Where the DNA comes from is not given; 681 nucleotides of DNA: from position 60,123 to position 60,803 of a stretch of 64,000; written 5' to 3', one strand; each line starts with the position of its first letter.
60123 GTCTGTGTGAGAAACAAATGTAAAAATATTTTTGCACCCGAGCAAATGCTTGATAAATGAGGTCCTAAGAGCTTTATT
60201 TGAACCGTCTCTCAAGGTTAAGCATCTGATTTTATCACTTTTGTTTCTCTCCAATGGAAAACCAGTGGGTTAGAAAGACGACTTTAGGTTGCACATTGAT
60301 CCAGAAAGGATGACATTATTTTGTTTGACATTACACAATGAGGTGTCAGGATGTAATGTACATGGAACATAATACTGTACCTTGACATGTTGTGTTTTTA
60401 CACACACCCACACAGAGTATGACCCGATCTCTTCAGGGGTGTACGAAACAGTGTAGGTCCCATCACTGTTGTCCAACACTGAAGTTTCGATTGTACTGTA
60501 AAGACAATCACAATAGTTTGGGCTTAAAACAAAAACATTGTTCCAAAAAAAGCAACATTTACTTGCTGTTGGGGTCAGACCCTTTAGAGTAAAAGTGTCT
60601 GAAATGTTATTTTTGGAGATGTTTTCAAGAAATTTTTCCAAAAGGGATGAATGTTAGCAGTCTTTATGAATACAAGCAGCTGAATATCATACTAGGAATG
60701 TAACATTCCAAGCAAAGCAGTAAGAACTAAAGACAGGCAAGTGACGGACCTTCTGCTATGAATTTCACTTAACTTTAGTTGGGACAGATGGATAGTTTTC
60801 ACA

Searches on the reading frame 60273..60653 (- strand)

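Call 75: search_protein_families(library=pfam, proteins=[window:60273-60653:-], max_evalue=0.1)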
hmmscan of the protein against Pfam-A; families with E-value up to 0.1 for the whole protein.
window:60273-60653:- (127 aa): 1 family
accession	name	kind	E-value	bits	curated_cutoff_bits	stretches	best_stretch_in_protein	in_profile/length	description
PF00630.25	Filamin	-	5.4e-09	37.2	26.9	1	48-91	50-88/93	Filamin/ABP280 repeat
